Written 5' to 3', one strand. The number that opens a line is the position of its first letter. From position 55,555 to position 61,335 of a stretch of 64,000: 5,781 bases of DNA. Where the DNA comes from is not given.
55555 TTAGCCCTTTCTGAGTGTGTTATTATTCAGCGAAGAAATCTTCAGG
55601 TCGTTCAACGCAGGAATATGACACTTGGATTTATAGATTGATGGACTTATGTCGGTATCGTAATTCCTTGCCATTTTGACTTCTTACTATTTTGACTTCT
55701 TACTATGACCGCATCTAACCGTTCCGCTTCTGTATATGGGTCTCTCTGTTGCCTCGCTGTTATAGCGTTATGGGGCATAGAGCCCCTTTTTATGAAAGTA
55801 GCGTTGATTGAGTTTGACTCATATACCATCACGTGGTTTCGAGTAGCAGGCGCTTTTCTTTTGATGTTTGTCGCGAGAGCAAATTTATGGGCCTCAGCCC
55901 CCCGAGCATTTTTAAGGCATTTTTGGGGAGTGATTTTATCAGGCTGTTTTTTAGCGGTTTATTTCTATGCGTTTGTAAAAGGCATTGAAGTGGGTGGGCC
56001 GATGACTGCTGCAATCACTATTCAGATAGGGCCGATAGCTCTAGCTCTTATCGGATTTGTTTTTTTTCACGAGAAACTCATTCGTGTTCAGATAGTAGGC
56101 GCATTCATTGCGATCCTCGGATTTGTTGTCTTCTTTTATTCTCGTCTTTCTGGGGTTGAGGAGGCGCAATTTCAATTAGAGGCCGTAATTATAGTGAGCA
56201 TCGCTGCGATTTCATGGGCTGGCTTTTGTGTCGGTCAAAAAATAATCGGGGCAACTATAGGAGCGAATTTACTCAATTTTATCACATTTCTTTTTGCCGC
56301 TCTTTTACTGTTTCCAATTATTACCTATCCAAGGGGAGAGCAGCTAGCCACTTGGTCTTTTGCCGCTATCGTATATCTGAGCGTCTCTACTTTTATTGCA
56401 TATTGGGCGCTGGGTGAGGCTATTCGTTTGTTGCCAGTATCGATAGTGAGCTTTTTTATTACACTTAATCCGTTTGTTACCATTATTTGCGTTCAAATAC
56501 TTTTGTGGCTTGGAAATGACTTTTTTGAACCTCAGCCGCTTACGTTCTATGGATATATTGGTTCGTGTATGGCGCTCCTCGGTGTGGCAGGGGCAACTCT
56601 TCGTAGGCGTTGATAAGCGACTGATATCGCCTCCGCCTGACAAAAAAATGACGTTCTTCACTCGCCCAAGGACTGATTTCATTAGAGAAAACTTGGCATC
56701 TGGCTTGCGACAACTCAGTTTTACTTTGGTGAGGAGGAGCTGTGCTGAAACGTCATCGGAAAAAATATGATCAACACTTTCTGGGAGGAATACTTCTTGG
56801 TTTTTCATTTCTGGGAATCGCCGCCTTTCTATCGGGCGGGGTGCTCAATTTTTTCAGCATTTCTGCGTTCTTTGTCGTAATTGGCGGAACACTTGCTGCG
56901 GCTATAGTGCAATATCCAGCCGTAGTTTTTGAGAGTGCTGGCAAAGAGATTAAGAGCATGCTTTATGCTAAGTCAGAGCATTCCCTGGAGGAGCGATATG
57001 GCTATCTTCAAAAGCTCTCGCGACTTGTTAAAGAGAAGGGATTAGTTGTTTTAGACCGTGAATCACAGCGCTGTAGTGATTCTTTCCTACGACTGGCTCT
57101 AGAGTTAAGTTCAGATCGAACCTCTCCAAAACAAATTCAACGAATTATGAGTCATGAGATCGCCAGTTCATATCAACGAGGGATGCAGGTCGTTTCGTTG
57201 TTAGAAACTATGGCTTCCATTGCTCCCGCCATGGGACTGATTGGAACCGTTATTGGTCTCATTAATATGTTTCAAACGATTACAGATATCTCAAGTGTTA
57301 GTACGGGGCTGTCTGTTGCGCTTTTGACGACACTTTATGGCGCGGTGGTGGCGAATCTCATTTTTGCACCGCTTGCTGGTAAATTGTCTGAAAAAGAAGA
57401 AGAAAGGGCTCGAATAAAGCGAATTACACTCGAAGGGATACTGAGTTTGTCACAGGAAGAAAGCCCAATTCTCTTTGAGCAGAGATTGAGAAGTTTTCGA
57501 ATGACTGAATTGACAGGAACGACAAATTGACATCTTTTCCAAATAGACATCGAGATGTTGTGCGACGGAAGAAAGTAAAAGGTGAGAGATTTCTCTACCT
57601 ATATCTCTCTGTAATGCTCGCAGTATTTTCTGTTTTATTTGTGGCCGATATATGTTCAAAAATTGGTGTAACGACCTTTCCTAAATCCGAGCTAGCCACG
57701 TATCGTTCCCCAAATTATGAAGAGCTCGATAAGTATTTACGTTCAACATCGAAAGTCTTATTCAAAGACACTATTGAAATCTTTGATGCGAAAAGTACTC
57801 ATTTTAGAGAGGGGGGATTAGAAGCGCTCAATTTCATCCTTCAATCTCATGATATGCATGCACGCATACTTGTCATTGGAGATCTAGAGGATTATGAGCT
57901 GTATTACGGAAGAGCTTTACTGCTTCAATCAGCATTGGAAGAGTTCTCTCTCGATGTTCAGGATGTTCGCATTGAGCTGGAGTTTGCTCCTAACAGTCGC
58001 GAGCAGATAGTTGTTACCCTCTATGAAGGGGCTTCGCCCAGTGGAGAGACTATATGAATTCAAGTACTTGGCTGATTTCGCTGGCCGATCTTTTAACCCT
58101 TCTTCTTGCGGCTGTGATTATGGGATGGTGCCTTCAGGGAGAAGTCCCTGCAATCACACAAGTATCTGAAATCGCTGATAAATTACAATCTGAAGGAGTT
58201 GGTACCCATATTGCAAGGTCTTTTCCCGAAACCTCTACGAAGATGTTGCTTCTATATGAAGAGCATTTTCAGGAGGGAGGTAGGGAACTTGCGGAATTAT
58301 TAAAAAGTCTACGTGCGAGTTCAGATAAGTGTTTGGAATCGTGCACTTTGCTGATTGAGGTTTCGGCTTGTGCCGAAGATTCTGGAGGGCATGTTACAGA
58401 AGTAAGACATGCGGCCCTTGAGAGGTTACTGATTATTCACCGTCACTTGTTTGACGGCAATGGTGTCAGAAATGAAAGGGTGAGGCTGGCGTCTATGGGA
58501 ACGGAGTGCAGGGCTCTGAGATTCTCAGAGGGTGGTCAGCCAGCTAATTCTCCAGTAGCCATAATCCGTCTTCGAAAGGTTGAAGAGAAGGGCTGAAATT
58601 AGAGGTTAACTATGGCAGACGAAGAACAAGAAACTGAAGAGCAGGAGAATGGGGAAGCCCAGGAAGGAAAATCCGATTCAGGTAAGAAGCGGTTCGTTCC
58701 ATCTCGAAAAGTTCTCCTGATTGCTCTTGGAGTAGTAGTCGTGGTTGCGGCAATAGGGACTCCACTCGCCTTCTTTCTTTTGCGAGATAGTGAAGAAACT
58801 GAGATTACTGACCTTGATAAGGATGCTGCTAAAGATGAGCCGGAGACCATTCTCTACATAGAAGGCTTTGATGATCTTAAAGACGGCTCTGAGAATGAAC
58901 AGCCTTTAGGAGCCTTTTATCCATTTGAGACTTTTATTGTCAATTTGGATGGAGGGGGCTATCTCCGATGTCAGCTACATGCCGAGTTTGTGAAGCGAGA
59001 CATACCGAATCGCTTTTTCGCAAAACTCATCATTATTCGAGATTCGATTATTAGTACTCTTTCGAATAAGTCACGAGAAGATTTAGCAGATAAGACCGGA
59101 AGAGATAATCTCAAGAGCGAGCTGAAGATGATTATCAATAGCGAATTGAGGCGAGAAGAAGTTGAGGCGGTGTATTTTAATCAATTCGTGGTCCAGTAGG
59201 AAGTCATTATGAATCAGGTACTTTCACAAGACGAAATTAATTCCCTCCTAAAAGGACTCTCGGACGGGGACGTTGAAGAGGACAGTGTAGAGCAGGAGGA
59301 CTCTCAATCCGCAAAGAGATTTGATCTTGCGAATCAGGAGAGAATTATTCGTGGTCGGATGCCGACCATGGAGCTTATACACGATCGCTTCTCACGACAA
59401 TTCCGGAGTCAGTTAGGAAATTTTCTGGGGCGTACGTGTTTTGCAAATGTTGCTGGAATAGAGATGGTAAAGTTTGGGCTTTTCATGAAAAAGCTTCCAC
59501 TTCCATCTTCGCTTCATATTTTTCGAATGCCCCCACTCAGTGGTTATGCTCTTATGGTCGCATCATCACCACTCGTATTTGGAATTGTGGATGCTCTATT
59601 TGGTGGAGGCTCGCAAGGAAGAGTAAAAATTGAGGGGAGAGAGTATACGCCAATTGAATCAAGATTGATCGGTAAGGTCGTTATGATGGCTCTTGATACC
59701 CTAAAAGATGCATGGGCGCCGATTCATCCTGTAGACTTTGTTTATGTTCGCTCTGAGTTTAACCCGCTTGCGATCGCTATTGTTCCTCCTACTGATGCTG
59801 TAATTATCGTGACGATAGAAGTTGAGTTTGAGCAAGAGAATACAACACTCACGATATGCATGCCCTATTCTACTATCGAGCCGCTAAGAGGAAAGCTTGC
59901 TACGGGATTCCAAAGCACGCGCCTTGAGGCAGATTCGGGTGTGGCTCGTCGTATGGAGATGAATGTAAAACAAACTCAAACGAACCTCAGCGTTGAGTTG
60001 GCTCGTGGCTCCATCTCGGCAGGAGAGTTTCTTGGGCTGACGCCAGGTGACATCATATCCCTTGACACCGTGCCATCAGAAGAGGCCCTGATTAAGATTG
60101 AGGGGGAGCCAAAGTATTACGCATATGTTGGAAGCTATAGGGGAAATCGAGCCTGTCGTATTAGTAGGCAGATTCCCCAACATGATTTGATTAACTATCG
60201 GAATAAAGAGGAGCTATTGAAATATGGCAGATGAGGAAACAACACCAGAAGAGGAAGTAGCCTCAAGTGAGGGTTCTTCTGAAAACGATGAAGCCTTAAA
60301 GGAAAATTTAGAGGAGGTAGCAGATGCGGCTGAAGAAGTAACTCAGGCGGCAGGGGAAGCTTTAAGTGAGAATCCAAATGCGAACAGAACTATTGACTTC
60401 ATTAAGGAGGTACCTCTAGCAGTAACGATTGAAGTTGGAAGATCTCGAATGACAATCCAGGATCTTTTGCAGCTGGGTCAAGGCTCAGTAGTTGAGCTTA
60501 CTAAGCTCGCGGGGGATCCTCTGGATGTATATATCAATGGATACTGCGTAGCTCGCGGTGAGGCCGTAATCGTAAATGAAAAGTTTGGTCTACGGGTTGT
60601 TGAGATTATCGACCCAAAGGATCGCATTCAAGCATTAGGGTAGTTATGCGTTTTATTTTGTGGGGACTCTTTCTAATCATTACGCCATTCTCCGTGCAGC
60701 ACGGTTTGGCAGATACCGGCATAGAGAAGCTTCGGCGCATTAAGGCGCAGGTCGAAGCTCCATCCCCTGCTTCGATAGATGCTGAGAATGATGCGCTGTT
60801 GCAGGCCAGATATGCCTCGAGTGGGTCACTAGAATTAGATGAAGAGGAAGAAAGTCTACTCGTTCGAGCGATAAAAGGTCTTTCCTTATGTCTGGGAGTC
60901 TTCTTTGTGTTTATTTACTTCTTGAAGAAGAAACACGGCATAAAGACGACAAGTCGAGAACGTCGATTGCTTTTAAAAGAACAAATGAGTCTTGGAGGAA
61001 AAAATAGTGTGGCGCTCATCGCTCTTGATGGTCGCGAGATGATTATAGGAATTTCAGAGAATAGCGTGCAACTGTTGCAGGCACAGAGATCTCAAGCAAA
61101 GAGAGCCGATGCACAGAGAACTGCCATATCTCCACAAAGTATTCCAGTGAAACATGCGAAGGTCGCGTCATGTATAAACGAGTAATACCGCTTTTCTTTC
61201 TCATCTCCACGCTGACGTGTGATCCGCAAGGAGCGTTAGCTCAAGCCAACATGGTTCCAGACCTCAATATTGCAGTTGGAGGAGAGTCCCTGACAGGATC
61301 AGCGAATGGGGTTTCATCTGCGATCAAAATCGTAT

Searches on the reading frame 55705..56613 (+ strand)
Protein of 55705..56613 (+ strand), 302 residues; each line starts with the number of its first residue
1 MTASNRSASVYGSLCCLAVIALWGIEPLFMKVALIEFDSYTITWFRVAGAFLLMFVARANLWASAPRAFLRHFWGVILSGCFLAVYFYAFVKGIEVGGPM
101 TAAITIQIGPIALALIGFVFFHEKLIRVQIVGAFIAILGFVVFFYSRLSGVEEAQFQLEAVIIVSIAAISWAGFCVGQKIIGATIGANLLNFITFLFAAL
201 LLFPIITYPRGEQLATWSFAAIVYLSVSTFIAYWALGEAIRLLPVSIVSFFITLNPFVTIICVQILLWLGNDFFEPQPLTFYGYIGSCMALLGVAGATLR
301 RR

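Call 43: search_protein_families(library=pfam, proteins=[window:55705-56613:+], max_evalue=0.001)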
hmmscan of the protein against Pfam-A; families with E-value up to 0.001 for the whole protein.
window:55705-56613:+ (302 aa): 1 family
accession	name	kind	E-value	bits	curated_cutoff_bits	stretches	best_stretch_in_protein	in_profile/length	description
PF00892.27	EamA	-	2.1e-24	86.8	28.2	2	12-144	3-134/135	EamA-like transporter family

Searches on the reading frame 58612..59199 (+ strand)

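Call 43: search_protein_families(library=pfam, proteins=[window:58612-59199:+], max_evalue=0.001)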
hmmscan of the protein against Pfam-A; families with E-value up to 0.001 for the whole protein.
window:58612-59199:+ (195 aa): 1 family
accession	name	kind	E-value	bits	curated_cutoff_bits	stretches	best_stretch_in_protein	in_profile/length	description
PF03748.19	FliL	-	4.7e-20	72.5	24.6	1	102-195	1-103/103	Flagellar basal body-associated protein FliL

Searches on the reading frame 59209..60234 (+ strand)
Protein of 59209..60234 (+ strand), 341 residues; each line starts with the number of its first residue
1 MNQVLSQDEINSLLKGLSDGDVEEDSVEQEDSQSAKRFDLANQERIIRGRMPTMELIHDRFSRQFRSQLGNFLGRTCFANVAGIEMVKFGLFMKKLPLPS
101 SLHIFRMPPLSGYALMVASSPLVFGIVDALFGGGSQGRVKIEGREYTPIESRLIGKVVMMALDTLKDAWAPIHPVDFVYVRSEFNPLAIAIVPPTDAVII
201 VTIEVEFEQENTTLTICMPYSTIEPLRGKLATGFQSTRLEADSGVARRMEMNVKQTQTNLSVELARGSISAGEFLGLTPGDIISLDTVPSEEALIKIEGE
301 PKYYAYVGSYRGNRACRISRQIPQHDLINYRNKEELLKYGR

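Call 43: search_protein_families(library=pfam, proteins=[window:59209-60234:+], max_evalue=0.001)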
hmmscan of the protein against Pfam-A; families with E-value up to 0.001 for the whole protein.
window:59209-60234:+ (341 aa): 2 families
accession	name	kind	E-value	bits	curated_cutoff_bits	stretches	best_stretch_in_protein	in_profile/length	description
PF02154.20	FliM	-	3.9e-56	190.5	27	1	38-230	1-192/192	Flagellar motor switch protein FliM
PF01052.25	FliMN_C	-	8.8e-16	58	23.8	1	253-322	3-72/73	Type III flagellar switch regulator (C-ring) FliN C-term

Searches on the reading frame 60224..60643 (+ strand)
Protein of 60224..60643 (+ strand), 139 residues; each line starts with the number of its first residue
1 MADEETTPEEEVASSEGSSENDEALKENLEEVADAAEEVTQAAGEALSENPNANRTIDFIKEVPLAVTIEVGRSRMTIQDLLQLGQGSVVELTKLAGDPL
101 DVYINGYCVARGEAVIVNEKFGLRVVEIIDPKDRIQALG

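Call 43: search_protein_families(library=pfam, proteins=[window:60224-60643:+], max_evalue=0.001)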
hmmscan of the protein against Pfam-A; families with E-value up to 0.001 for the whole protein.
window:60224-60643:+ (139 aa): 1 family
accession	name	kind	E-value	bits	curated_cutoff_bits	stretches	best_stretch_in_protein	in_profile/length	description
PF01052.25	FliMN_C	-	2.5e-23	82.2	23.8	1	60-130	3-73/73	Type III flagellar switch regulator (C-ring) FliN C-term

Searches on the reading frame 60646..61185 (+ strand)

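Call 43: search_protein_families(library=pfam, proteins=[window:60646-61185:+], max_evalue=0.001)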
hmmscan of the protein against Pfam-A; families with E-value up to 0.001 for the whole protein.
window:60646-61185:+ (179 aa): 1 family
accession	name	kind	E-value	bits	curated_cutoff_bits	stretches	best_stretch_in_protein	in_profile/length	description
PF04347.18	FliO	-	2.9e-07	30.9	22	1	91-158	1-72/91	Flagellar biosynthesis protein, FliO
